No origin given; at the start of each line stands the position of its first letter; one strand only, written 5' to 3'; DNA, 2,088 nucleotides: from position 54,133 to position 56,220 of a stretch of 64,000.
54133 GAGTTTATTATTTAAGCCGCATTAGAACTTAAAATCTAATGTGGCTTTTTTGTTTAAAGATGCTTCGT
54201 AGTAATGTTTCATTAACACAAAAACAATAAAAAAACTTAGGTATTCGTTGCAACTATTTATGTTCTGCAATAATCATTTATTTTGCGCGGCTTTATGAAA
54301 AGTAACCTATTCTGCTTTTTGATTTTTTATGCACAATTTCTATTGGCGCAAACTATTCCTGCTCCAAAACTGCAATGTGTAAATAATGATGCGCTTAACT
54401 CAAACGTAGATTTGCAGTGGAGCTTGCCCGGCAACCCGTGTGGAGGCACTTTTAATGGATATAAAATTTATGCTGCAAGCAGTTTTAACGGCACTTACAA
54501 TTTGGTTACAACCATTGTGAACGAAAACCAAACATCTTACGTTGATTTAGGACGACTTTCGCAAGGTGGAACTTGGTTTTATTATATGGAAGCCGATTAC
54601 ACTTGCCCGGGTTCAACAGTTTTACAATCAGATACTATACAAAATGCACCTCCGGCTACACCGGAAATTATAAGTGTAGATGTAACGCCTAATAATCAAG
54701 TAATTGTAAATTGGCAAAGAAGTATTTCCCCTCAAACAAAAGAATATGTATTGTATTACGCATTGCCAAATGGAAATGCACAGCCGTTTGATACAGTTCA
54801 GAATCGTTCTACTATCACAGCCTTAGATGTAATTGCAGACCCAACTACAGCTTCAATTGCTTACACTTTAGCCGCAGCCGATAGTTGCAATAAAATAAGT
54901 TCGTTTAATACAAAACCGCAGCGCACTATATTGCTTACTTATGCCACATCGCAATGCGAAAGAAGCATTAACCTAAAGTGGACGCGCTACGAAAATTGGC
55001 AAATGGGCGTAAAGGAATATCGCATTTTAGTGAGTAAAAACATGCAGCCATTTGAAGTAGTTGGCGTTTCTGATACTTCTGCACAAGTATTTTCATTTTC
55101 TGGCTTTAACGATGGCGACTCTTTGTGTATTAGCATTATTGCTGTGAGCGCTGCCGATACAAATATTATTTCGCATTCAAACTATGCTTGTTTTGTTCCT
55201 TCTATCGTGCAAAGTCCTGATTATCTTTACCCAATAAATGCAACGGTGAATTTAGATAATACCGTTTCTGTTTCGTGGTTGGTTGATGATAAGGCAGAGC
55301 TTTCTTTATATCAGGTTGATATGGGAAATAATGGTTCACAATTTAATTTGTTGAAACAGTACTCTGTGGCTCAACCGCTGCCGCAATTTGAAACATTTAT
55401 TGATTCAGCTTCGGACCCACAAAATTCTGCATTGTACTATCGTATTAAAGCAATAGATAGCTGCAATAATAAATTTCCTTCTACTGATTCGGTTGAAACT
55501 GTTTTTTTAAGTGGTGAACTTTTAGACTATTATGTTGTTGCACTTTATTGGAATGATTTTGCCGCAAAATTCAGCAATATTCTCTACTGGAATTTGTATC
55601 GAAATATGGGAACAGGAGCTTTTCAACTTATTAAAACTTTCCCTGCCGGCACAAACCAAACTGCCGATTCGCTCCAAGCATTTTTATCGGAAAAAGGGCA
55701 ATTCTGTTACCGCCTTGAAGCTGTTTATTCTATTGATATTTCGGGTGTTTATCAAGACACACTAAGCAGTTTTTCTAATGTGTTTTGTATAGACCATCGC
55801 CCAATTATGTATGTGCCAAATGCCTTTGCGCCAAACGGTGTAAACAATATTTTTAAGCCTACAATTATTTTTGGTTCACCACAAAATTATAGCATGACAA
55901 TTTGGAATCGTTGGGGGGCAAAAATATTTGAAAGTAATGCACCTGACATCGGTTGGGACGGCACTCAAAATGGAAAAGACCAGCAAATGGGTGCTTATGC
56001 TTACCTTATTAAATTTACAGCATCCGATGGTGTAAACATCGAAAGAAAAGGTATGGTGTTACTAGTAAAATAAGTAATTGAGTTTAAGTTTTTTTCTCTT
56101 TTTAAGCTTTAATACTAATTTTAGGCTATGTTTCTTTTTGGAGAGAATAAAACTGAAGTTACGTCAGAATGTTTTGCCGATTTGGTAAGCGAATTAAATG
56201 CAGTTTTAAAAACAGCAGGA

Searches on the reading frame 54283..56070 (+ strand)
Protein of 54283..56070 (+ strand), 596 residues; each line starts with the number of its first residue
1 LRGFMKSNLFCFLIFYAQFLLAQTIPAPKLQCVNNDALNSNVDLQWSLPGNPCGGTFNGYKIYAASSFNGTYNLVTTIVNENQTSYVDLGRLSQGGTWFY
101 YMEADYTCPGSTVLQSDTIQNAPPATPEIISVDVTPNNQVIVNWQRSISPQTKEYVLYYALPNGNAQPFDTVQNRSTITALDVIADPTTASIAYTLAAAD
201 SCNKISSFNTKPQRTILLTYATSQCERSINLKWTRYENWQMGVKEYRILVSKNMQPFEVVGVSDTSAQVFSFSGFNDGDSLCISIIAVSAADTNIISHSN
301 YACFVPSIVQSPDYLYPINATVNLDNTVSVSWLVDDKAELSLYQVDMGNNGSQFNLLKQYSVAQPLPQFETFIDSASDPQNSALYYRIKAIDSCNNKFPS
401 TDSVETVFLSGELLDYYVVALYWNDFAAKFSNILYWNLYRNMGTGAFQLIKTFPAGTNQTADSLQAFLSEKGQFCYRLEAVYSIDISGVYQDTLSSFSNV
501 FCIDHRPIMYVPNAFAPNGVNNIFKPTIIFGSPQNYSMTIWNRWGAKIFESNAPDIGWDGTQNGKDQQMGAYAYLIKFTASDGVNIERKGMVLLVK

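Call 5: search_protein_families(library=pfam, proteins=[window:54283-56070:+], max_evalue=0.01)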
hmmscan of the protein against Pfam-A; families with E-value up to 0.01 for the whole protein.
window:54283-56070:+ (596 aa): 1 family
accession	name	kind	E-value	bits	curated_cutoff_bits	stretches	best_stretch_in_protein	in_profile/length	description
PF13585.12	CHU_C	-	5.8e-13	49.2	27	1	511-593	3-85/86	CHU_C Type IX secretion signal domain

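Call 6: search_protein_families(library=ncbifam, proteins=[window:54283-56070:+], max_evalue=0.01)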
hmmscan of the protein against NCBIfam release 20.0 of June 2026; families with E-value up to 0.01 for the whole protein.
window:54283-56070:+ (596 aa): 1 family
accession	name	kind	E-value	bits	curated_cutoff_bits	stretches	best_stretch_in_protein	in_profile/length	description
TIGR04131.1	Bac_Flav_CTERM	domain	8.8e-09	35.4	35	1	511-591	3-80/85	T9SS type B sorting domain-containing protein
